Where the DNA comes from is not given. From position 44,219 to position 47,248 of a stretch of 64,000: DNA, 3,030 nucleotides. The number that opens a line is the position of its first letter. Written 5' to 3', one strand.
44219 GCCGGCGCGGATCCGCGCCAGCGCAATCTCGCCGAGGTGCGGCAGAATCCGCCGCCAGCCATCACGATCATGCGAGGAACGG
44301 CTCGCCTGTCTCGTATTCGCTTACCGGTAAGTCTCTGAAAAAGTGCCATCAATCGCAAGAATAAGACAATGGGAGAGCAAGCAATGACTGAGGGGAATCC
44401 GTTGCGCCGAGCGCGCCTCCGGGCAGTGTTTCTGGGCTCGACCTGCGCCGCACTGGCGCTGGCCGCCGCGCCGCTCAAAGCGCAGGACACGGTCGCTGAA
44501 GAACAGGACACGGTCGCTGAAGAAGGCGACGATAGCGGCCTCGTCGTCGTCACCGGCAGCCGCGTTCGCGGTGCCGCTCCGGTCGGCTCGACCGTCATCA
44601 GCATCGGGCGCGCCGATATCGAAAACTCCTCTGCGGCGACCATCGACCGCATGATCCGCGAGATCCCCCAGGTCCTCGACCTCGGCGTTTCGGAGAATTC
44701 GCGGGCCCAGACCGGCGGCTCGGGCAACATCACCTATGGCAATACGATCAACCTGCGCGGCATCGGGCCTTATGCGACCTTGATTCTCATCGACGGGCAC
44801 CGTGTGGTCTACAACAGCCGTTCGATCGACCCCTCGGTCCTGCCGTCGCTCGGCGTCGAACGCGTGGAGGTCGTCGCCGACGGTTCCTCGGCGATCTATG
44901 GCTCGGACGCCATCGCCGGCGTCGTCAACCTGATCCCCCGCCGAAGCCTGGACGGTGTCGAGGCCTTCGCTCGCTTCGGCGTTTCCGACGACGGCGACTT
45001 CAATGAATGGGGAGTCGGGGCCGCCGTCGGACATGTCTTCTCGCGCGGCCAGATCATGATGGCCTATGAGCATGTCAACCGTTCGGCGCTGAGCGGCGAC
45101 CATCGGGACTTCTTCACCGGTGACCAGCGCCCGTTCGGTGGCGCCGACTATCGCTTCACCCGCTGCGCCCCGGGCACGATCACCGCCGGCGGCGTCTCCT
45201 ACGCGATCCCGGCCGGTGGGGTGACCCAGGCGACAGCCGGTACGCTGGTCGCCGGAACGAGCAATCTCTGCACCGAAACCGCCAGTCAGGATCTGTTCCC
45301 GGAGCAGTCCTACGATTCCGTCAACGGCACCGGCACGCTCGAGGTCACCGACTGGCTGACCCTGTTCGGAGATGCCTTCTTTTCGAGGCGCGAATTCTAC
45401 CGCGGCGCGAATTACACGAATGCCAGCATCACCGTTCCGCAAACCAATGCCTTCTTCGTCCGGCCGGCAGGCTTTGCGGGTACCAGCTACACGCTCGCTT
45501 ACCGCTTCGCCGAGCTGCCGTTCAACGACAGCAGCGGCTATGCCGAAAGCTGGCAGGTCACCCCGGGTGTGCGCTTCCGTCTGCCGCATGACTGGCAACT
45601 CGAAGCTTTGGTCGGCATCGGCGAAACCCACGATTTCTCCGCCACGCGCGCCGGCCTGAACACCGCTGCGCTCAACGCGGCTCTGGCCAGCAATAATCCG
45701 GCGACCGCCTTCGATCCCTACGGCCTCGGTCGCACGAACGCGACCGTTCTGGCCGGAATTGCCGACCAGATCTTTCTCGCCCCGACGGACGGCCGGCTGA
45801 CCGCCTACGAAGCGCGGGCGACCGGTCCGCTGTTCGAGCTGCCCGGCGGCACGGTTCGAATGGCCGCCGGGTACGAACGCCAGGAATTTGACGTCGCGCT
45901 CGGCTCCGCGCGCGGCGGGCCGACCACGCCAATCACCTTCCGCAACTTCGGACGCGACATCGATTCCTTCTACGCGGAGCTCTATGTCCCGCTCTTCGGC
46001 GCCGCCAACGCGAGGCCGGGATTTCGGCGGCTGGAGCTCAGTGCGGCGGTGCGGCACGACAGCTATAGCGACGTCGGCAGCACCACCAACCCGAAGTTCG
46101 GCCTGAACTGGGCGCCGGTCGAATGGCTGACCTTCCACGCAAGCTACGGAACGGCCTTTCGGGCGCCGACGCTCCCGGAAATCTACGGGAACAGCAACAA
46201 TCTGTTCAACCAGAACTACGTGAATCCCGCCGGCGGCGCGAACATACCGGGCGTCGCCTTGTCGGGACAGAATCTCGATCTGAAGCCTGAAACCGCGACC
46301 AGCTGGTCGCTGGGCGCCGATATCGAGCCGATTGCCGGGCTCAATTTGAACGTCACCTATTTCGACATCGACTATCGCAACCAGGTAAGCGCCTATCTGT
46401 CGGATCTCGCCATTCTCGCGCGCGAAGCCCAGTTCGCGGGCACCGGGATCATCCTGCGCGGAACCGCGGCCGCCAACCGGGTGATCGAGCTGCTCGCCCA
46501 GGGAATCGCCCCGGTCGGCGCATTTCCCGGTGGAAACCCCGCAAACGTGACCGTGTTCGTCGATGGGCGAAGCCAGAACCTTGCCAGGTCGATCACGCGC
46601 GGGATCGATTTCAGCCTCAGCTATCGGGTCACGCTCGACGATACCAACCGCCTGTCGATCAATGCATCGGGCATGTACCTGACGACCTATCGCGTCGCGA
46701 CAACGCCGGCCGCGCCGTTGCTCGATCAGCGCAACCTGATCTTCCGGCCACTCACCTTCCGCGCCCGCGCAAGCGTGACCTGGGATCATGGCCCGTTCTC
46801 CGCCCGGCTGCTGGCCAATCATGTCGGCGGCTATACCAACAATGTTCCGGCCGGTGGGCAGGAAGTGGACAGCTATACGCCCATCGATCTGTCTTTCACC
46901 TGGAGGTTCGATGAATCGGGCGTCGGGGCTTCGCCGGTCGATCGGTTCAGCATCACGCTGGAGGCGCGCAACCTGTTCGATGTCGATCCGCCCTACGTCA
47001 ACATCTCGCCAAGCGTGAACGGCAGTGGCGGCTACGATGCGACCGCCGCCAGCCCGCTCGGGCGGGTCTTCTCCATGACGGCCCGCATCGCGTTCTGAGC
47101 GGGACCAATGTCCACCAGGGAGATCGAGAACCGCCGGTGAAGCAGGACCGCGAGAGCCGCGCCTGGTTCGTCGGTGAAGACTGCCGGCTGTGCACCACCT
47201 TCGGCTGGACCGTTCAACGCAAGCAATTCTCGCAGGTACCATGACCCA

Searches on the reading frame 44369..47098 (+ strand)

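Call 7: search_protein_families(library=pfam, proteins=[window:44369-47098:+], max_evalue=0.01)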
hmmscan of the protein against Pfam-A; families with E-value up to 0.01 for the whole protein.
window:44369-47098:+ (909 aa): 2 families
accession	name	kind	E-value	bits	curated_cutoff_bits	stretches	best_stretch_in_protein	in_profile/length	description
PF00593.30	TonB_dep_Rec_b-barrel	-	4.2e-34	119.6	27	1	481-869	115-436/436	TonB dependent receptor-like, beta-barrel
PF07715.20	Plug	-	3.6e-16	60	23.9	1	74-185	7-107/107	TonB-dependent Receptor Plug Domain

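Call 8: search_protein_families(library=ncbifam, proteins=[window:44369-47098:+], max_evalue=0.01)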
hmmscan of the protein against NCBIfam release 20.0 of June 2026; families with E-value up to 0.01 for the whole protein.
window:44369-47098:+ (909 aa): 22 families
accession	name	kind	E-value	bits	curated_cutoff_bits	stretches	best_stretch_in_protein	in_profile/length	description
TIGR01785.1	TonB-hemin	subfamily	9.1e-32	110.3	316.85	2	553-871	379-651/677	TonB-dependent heme/hemoglobin receptor family protein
TIGR01779.1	TonB-B12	equivalog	4.1e-26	91.7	599.7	2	46-217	18-179/614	TonB-dependent vitamin B12 receptor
TIGR01786.1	TonB-hemlactrns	subfamily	1.7e-22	79.6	323.75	2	564-675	429-525/719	TonB-dependent hemoglobin/transferrin/lactoferrin family receptor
NF007926.1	PRK10641.1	equivalog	1.3e-21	76.8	836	2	54-204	25-167/617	TonB-dependent vitamin B12 receptor BtuB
NF010048.1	PRK13524.1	subfamily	1.4e-20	73.3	493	2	22-193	6-178/744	FepA family TonB-dependent siderophore receptor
TIGR01783.1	TonB-siderophor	subfamily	1.3e-19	70.3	223.5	2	74-208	4-125/649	TonB-dependent siderophore receptor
NF010051.0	PRK13528.1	subfamily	8.7e-19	67.2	583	2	45-196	25-177/727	FepA family TonB-dependent siderophore receptor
NF010012.0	PRK13486.1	equivalog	9.6e-17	60.6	924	2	121-220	80-186/696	TonB-dependent receptor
NF010010.0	PRK13483.1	equivalog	1.1e-16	60.1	927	2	41-193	19-165/660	ligand-gated channel protein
NF010038.0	PRK13513.1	equivalog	2.5e-15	56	942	2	36-193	19-167/659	ligand-gated channel protein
NF007478.2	PRK10064.1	equivalog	2.7e-15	55.7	745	2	48-192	23-159/663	catecholate siderophore receptor CirA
NF010011.0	PRK13484.1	equivalog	1.1e-12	47.1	1197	2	125-191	86-159/682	IreA family TonB-dependent siderophore receptor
NF052649.1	TonRcptRhtA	equivalog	6.1e-10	37.9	1100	1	25-197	13-171/744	TonB-dependent siderophore receptor RhtA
NF050067.1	TonBEntbctnRecCfrA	equivalog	8.4e-10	37.6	1200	1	75-196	46-163/698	TonB-dependent ferric enterobactin receptor CfrA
NF053590.1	TonB_dep_TOL0244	equivalog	2.6e-08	33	645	1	138-206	84-155/604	TOL_0244 family TonB-dependent receptor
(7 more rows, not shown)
